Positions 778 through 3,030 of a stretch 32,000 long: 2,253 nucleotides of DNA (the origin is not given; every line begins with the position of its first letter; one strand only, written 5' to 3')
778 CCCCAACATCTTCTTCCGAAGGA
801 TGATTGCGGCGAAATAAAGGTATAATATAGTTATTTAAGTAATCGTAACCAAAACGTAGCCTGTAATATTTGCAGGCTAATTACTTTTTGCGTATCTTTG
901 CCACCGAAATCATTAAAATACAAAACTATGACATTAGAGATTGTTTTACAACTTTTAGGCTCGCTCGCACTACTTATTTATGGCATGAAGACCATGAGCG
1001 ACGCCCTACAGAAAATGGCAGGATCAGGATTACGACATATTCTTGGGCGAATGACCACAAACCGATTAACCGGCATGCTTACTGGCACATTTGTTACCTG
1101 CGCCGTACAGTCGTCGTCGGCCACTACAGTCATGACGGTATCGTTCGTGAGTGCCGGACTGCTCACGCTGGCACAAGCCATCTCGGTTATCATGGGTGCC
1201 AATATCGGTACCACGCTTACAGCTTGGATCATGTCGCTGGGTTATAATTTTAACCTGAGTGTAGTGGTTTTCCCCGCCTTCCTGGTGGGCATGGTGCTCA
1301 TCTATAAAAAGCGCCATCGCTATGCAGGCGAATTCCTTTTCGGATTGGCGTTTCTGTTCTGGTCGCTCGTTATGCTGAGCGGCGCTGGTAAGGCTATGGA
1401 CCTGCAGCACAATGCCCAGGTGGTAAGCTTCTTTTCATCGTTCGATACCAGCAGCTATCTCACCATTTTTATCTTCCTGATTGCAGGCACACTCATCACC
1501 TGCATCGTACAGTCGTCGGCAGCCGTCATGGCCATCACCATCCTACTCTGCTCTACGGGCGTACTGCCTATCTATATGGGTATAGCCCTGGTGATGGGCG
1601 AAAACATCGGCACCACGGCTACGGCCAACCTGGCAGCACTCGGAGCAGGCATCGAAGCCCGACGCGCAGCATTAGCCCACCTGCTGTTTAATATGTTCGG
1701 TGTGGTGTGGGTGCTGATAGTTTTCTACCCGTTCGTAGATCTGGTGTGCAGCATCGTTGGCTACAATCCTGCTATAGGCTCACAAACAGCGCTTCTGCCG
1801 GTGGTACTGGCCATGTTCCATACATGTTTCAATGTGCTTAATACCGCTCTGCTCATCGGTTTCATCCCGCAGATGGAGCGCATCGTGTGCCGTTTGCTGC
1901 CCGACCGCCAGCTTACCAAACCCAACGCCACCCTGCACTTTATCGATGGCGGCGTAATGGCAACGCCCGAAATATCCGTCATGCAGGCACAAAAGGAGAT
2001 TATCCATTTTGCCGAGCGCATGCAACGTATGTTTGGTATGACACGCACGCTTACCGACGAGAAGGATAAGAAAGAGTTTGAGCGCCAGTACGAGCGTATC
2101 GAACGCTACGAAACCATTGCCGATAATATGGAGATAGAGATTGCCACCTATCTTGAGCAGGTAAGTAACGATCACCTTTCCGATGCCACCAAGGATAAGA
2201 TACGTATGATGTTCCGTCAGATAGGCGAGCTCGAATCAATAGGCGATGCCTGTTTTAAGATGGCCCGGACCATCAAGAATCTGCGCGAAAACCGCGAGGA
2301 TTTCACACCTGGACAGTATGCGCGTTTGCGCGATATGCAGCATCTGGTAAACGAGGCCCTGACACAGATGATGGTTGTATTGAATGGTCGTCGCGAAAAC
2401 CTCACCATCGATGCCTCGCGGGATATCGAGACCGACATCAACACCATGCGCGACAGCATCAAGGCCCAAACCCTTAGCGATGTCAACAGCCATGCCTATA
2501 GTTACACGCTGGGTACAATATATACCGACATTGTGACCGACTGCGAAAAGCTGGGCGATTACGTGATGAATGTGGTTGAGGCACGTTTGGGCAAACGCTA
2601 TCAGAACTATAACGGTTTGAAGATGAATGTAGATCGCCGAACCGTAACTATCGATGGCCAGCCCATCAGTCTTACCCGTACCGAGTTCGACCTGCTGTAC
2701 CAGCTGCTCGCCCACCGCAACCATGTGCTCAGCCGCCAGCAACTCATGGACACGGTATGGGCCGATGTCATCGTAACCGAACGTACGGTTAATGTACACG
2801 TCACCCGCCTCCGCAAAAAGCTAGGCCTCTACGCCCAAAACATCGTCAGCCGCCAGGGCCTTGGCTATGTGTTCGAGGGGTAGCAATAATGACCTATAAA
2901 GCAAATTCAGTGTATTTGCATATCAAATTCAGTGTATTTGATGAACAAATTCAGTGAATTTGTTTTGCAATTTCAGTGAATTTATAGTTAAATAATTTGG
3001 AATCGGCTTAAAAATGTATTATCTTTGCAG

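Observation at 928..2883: Phosphate transporter (NptA + PhoU) fused to a receiver-less OmpR/PhoB winged-helix DNA-binding domain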

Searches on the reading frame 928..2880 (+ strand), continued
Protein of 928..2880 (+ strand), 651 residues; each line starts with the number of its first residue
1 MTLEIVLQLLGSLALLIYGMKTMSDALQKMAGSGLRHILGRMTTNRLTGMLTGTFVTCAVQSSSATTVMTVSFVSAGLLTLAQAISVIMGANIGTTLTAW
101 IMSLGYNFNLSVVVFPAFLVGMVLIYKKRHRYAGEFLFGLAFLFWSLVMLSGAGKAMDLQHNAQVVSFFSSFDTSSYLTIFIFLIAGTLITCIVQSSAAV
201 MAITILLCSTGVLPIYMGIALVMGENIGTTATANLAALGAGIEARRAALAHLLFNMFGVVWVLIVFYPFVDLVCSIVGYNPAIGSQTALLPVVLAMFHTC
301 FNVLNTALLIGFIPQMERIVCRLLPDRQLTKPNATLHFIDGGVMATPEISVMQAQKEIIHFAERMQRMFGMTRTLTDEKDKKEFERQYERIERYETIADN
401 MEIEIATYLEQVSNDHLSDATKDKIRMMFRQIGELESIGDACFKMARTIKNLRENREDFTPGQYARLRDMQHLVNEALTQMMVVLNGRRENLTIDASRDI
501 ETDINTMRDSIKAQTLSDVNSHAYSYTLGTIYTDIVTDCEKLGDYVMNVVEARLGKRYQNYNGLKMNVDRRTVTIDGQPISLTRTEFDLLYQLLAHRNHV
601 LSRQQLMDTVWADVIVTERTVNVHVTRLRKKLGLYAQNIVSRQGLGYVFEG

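Call 64: find_encoding_contigs(protein=P0124, flank=1500, max_places=3)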
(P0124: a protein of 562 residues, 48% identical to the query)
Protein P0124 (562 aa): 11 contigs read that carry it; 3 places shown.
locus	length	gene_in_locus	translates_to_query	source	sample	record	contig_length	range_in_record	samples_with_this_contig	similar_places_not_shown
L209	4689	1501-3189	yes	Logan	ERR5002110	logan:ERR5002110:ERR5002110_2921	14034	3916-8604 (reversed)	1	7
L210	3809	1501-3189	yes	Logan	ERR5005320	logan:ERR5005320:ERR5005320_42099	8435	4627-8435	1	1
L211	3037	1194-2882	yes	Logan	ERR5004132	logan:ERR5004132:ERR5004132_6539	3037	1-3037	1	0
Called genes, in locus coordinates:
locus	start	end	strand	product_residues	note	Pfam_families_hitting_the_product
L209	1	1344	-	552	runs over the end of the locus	PF00485:PRK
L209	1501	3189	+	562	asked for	PF02690:Na_Pi_cotrans, PF01895:PhoU (faint)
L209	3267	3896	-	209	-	PF13505:OMP_b-brl, PF13568:OMP_b-brl_2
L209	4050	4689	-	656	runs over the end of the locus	PF04551:GcpE, PF26540:GcpE_C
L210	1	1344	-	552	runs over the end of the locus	PF00485:PRK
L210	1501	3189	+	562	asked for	PF02690:Na_Pi_cotrans, PF01895:PhoU (faint)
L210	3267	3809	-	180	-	?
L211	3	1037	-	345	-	?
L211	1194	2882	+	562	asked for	PF02690:Na_Pi_cotrans, PF01895:PhoU (faint)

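Call 67: list_cluster_members(proteins=[P0121, P0123, P0124, P0125, P0126, P0127, P0128, P0130, P0131, P0132])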
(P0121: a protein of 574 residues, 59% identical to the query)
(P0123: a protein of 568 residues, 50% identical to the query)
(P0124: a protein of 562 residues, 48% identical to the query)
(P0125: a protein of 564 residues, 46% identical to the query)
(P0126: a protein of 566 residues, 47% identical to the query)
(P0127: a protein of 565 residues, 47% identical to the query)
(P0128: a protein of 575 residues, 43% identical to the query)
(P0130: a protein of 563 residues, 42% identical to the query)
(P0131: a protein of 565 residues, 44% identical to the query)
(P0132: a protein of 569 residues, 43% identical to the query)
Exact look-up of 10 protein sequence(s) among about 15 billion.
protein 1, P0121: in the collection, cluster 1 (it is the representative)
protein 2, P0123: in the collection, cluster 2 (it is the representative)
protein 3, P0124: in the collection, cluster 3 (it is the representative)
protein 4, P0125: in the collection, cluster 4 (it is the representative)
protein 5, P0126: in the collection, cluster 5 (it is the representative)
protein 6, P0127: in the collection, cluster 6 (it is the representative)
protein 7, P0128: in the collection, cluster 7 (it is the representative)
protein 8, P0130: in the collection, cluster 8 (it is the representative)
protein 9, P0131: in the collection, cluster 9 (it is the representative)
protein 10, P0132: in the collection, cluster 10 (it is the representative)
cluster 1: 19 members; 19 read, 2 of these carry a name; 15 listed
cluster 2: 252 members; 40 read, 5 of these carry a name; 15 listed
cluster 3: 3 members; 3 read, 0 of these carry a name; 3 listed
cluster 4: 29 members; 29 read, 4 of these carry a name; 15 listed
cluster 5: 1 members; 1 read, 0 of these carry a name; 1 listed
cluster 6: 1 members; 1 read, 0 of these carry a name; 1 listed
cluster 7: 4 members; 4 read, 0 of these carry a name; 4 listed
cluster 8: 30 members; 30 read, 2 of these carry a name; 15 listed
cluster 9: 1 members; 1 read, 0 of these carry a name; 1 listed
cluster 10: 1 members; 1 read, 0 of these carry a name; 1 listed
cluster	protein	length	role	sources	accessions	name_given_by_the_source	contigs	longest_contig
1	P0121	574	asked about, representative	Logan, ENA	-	-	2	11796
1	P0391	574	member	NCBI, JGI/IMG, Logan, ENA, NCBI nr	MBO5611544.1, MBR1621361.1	MAG: Na/Pi cotransporter family protein [Prevotella sp.] | Na/Pi cotransporter family protein [Prevotella sp.]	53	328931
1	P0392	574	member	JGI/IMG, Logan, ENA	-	phosphate:Na+ symporter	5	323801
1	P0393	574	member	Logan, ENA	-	-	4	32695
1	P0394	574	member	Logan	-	-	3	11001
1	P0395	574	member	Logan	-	-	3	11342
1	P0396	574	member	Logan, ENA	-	-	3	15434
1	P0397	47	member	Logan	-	-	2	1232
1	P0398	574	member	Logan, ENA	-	-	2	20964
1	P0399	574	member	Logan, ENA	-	-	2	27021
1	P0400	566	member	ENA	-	-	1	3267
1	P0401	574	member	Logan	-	-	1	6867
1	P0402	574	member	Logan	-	-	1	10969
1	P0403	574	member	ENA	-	-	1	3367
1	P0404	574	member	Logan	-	-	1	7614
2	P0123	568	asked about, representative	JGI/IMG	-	-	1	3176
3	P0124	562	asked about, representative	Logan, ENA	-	-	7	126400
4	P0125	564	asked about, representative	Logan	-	-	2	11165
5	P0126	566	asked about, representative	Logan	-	-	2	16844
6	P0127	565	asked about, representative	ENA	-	-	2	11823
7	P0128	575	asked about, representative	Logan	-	-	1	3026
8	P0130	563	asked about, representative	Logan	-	-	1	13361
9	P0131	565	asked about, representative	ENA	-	-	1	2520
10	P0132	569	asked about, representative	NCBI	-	-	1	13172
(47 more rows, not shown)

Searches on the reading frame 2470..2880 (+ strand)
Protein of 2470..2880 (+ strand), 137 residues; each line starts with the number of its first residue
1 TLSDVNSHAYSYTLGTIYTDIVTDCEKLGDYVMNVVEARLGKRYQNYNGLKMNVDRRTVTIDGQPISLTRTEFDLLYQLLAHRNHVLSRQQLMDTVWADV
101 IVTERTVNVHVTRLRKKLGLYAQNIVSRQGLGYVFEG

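Call 26: find_related_loci(query=A2, collection=genome_contigs, flank=4000)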
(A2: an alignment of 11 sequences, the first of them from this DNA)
Query A2 (137 aa) in genome_contigs; peptide patterns used: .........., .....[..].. (x = any residue, [..] = any of these).
522 stretches matched a pattern; 509 encode a relative of the query (tblastn E <= 1e-3); the best 80 are kept; 80 distinct loci.
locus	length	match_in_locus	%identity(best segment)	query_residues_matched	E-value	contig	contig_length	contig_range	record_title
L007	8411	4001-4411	100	1-137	9e-92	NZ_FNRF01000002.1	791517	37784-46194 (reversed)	Xylanibacter ruminicola strain D31d, whole genome shotgun sequence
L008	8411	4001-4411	90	1-137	5e-84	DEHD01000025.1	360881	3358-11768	MAG TPA_asm: Prevotella sp. UBA2809 UBA2809_contig_17, whole genome shotgun sequence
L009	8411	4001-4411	90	1-137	1e-83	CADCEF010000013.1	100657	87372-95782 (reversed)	MAG: uncultured Prevotella sp. isolate RUG14568 genome assembly, contig: RUG14568_asm_13, whole genome shotgun sequence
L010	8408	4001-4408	91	2-137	1e-83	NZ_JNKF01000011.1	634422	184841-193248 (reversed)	Prevotella sp. P6B1 T495DRAFT_scaffold00002.2_C, whole genome shotgun sequence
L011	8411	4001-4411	88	1-137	3e-83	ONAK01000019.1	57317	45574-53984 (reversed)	uncultured Prevotella sp. isolate RUG126 genome assembly, contig: scaffold_565, whole genome shotgun sequence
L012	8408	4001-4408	74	2-137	1e-67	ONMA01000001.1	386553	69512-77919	uncultured Prevotellaceae bacterium isolate RUG414 genome assembly, contig: scaffold_1, whole genome shotgun sequence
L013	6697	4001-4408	71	1-136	3e-67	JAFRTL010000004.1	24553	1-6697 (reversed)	MAG: Bacteroidaceae bacterium isolate RGIG2785 Goat_Omasum-6__c117599, whole genome shotgun sequence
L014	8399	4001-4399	75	4-136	1e-66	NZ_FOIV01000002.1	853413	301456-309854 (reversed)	Prevotella sp. khp7, whole genome shotgun sequence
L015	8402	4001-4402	74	2-135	9e-67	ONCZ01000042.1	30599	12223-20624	uncultured Prevotellaceae bacterium isolate RUG195 genome assembly, contig: scaffold_708, whole genome shotgun sequence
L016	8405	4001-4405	74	2-136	2e-66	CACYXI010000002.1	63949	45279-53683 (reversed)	MAG: uncultured Bacteroidales bacterium isolate RUG12352 genome assembly, contig: RUG12352_asm_2, whole genome shotgun s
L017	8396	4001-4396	74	5-136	3e-66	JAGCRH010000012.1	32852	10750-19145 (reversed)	MAG: Prevotella sp. isolate RGIG10051 Yak_Rumen-1__c195888, whole genome shotgun sequence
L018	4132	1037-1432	74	5-136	3e-66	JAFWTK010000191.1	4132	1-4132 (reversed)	MAG: Prevotella sp. isolate RGIG6054 Sheep_Omasum-5__c494117, whole genome shotgun sequence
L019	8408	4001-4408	73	1-136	7e-66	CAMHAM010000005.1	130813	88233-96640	MAG: uncultured Prevotella sp. isolate SRR11784292_bin.4_metaWRAP_v1.3_MAG genome assembly, contig: ERZ12202954.40, whol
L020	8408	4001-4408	69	1-136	3e-66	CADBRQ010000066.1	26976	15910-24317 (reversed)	MAG: uncultured Bacteroidia bacterium isolate RUG14237 genome assembly, contig: RUG14237_asm_66, whole genome shotgun se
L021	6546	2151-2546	75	5-136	6e-66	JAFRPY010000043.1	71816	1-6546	MAG: Prevotella sp. isolate RGIG2694 Goat_Omasum-3__c1634, whole genome shotgun sequence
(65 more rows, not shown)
